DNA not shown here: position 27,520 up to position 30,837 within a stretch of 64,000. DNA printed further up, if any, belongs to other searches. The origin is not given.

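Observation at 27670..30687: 1005-aa protein with eight tandem ~80-residue repeats and a C-terminal domain duplicated in a second gene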

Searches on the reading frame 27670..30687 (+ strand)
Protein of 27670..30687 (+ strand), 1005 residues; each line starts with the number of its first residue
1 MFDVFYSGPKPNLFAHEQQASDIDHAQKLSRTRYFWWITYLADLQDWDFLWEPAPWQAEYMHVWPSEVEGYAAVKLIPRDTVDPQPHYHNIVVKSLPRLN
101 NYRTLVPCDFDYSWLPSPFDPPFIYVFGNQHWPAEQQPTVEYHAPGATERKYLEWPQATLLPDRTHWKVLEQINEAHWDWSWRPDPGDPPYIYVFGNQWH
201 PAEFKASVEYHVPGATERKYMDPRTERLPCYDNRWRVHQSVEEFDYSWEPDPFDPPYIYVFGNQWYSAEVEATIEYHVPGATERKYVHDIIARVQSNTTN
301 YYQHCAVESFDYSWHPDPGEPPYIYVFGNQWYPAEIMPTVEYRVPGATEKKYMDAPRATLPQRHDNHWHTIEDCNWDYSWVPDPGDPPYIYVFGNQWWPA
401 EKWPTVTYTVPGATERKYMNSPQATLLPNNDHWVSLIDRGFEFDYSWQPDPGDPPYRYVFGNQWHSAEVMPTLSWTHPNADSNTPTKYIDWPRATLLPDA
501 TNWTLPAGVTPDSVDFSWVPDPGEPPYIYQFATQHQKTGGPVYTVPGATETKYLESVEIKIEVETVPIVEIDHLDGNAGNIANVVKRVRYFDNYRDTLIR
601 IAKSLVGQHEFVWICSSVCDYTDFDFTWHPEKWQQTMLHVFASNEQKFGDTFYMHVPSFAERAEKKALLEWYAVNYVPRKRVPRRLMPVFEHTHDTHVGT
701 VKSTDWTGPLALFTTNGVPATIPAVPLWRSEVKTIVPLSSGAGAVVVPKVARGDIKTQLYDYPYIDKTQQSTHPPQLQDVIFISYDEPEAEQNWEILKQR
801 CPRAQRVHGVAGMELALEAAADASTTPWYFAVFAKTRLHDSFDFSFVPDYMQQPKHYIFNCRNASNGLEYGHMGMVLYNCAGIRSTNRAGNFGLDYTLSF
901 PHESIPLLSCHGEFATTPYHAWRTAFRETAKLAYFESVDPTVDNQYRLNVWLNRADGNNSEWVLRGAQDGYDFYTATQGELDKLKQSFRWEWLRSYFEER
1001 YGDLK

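Call 7: search_protein_families(library=pfam, proteins=[window:27670-30687:+], max_evalue=1)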
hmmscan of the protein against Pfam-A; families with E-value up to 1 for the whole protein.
window:27670-30687:+ (1005 aa): 3 families
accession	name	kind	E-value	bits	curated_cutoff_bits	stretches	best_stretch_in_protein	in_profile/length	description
PF09271.16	LAG1-DNAbind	-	0.0098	17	25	0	387-402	23-38/152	LAG1, DNA binding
PF05178.17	Kri1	-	0.074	14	25.2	0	620-648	50-78/102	KRI1-like family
PF19615.4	DUF6120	-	0.095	13.2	27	0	543-598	9-66/92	Family of unknown function (DUF6120)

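Call 8: search_protein_families(library=phrogs, proteins=[window:27670-30687:+], max_evalue=0.01)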
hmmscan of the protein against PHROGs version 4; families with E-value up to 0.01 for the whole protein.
window:27670-30687:+ (1005 aa): 0 families

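Call 9: search_dna_similar(query=window:27670-30687:+, collection=phages, mode=protein, max_rows=40)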
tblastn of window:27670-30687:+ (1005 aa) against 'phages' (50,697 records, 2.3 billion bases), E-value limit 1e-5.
Records with a match: 1; places in all: 2; records where one place covers at least 80% of the query: 0.
Best place of each record, by identity: <60% 1.
By first word of the organism name: Ralstonia 1.
By host as written in the record: Ralstonia solanacearum 1.
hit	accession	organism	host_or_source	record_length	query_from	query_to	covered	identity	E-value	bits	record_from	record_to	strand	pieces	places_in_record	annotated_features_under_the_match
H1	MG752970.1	Ralstonia phage RsoM2USA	Ralstonia solanacearum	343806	777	1004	23%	32.5%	1e-22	111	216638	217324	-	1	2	hypothetical protein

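Call 16: find_homologous_proteins(query=window:27670-30687:+, max_evalue=0.001)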
Query window:27670-30687:+ (1005 aa): 2941 proteins with E <= 0.001 among 8000 candidates; the best 120 are listed.
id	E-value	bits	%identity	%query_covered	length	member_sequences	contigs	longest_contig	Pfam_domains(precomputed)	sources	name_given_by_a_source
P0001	0.0e+0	2424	100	99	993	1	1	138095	-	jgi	-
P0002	0.0e+0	1964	79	100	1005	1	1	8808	-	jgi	-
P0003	0.0e+0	1841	59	98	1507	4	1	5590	-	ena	-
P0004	0.0e+0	1739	73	99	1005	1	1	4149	-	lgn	-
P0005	0.0e+0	1734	53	96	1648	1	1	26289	-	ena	-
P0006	0.0e+0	1732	72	99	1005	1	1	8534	-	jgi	-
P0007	0.0e+0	1727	73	98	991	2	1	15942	-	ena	-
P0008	0.0e+0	1726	72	100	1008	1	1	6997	-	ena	-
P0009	0.0e+0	1709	72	99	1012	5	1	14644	-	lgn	-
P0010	0.0e+0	1687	71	99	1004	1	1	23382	-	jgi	-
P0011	0.0e+0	1682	56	95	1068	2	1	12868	-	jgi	jgi:hypothetical protein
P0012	0.0e+0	1679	71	98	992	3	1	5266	-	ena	-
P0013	0.0e+0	1675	58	98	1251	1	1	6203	-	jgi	-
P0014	0.0e+0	1675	68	100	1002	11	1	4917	-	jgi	jgi:hypothetical protein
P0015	0.0e+0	1672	54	98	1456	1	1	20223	-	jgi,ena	jgi:hypothetical protein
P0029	0.0e+0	1599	72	84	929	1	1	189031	-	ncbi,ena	-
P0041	0.0e+0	1556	56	95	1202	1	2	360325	PF09271.17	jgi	jgi:hypothetical protein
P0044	0.0e+0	1549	64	99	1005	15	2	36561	-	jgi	jgi:hypothetical protein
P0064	0.0e+0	1482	54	97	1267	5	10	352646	PF09271.17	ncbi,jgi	jgi:hypothetical protein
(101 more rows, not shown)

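Call 18: list_cluster_members(proteins=[P0029, P0064, P0001])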
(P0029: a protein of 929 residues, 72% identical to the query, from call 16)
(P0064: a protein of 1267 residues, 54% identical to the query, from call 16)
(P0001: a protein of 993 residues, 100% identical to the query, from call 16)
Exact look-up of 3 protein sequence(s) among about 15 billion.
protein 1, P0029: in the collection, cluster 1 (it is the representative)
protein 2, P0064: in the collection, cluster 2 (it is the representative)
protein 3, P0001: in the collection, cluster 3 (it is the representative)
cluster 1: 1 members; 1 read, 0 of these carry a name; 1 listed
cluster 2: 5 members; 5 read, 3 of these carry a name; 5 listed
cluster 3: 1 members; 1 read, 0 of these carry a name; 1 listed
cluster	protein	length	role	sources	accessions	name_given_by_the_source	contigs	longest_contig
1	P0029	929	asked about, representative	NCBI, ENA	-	-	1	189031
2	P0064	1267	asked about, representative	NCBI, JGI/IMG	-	hypothetical protein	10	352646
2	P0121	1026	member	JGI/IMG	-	hypothetical protein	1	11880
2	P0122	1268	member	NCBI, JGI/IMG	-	hypothetical protein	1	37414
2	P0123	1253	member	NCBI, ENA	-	-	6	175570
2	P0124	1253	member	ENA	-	-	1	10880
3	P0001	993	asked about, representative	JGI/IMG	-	-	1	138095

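Call 27: find_encoding_contigs(protein=P0041, flank=10000, max_places=3)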
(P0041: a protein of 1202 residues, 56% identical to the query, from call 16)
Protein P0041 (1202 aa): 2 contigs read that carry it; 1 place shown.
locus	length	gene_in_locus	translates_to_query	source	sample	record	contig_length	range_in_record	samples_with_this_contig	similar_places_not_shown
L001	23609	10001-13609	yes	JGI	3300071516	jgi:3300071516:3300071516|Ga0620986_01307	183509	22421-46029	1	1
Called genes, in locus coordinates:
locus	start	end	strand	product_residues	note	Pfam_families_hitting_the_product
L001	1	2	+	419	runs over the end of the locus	PF13186:SPASM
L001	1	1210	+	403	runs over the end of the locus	PF13186:SPASM (weak), PF04055:Radical_SAM (weak)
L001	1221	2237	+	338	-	-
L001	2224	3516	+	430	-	-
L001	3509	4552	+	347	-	-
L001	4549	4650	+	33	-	-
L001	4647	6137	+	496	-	PF02543:Carbam_trans_N, PF16861:Carbam_trans_C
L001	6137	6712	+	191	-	-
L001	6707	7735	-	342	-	-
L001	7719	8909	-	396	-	-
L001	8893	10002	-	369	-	-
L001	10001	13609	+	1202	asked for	PF09271:LAG1-DNAbind (faint)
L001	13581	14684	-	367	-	PF01041:DegT_DnrJ_EryC1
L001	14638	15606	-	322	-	PF01073:3Beta_HSD, PF01370:Epimerase, PF02719:Polysacc_synt_2, PF04321:RmlD_sub_bind, PF07993:NAD_binding_4 (weak), PF13460:NAD_binding_10 (weak), PF16363:GDP_Man_Dehyd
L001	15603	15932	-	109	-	-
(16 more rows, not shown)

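Call 28: get_annotated_region(hit=H1, flank=8000)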
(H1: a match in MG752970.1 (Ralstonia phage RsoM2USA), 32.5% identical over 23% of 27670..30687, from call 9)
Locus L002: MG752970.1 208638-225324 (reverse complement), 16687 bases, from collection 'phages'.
description: Ralstonia phage RsoM2USA, complete genome.
organism: Ralstonia phage RsoM2USA (NCBI taxid 2070027)
taxonomy: Viruses; Duplodnaviria; Heunggongvirae; Uroviricota; Caudoviricetes
host: Ralstonia solanacearum; source: soil; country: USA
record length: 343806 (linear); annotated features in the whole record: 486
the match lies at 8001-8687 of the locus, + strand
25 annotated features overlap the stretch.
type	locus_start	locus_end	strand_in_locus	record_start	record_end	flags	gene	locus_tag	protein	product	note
CDS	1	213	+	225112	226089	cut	-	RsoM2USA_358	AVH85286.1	hypothetical protein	-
CDS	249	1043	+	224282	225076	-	-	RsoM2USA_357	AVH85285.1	hypothetical protein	-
CDS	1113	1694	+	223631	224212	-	-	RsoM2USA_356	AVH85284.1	hypothetical protein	-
CDS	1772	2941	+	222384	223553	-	-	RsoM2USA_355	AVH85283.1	hypothetical protein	-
CDS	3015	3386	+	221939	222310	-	-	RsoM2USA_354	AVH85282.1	hypothetical protein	-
CDS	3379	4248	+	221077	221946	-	-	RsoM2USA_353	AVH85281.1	hypothetical protein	-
CDS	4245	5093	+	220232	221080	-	-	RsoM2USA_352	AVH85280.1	hypothetical protein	-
CDS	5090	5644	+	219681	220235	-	-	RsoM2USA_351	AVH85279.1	hypothetical protein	-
CDS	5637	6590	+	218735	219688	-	-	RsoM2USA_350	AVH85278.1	hypothetical protein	-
CDS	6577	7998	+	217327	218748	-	-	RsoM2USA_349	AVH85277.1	hypothetical protein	-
CDS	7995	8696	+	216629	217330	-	-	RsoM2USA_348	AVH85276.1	hypothetical protein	-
CDS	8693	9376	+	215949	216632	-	-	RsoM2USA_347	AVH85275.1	hypothetical protein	-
CDS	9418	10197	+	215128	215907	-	-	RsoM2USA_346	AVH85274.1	hypothetical protein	-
CDS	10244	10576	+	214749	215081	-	-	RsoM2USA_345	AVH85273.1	hypothetical protein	-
CDS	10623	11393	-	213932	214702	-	-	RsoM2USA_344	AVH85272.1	hypothetical protein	-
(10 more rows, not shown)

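Call 50: find_related_loci(query=window:27670-30687:+, collection=genome_contigs, flank=6000)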
Query window:27670-30687:+ (1005 aa) in genome_contigs; peptide patterns used: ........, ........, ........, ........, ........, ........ (x = any residue, [..] = any of these).
5 stretches matched a pattern, but none encodes a relative of the query by tblastn (E <= 1e-3).

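Call 76: search_protein_representatives(alignment_id=A3)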
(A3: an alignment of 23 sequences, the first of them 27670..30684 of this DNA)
Query: 23 sequences, 1005 profile positions. Proteins with E-value up to 0.001 (for the whole library): 1306; up to 1e-10: 908; up to 1e-30: 395. The best 150 are listed.
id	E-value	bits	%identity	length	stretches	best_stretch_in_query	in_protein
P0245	0.0e+00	2145.9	-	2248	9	108-556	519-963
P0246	0.0e+00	1818.2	-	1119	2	107-1005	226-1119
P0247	0.0e+00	1743.1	-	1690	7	584-999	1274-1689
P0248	0.0e+00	1429.8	-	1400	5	99-682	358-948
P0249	0.0e+00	1383.9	-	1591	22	776-998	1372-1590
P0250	0.0e+00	1300.4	-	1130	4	553-1002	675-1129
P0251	0.0e+00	1243.8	-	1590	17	3-231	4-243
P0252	0.0e+00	1189.2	-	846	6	110-437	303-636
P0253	0.0e+00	1172.5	-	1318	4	3-560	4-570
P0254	0.0e+00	1128.1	-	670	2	453-1003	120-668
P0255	0.0e+00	1084.6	-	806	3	501-1004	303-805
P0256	0.0e+00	1055.4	-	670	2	493-1003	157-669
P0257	0.0e+00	1035.3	-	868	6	485-1001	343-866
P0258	2.3e-295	998.8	-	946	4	585-999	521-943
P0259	3.2e-295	998.4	-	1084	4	576-999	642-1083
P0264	1.9e-242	823.7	-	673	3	486-1005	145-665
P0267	3.8e-224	763.1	-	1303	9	586-996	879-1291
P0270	1.2e-211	721.8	-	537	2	587-1004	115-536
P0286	4.5e-168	577.5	-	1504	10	572-999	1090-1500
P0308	6.1e-138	477.7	-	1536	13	586-999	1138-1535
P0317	3.0e-129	449.0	-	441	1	574-1004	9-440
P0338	3.3e-111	389.2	-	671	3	498-1002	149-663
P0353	5.3e-104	365.4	-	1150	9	578-996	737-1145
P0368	3.5e-95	336.2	-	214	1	803-1005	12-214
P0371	2.3e-94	333.5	-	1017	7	580-997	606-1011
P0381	1.8e-85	304.1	-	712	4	612-1000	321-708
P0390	3.1e-81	290.0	-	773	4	575-993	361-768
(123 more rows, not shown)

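Call 81: find_encoding_contigs(protein=P0270, flank=8000, max_places=3)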
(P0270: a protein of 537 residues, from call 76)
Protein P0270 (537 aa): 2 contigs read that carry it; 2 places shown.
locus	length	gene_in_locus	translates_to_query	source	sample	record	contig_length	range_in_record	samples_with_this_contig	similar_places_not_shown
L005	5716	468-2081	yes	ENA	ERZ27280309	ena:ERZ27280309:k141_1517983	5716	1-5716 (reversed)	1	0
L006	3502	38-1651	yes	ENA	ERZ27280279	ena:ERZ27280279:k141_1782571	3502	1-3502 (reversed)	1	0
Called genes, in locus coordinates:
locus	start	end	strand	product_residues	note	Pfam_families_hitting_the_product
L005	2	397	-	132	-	?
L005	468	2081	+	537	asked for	-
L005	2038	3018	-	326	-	-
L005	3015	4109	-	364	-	PF01041:DegT_DnrJ_EryC1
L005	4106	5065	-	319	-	PF01073:3Beta_HSD, PF01370:Epimerase, PF02719:Polysacc_synt_2, PF04321:RmlD_sub_bind, PF07993:NAD_binding_4 (weak), PF08659:KR (weak), PF13460:NAD_binding_10, PF16363:GDP_Man_Dehyd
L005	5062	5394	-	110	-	-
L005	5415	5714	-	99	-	?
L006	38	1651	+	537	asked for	-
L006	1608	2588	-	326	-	-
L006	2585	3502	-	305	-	?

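Call 82: search_protein_families(library=pfam, proteins=[P0286, P0308, P0381, P0390, P0353, P0267, P0317, P0338, P0371], max_evalue=0.01)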
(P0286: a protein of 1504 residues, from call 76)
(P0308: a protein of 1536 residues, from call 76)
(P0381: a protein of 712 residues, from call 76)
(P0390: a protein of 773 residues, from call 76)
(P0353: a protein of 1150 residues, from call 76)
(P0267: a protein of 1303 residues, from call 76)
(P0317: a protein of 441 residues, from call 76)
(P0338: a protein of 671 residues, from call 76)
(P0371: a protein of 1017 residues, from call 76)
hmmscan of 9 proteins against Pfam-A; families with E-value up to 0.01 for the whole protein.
P0286 (1504 aa): 0 families

P0308 (1536 aa): 0 families

P0381 (712 aa): 0 families

P0390 (773 aa): 0 families

P0353 (1150 aa): 0 families

P0267 (1303 aa): 0 families

P0317 (441 aa): 0 families

P0338 (671 aa): 0 families

P0371 (1017 aa): 0 families
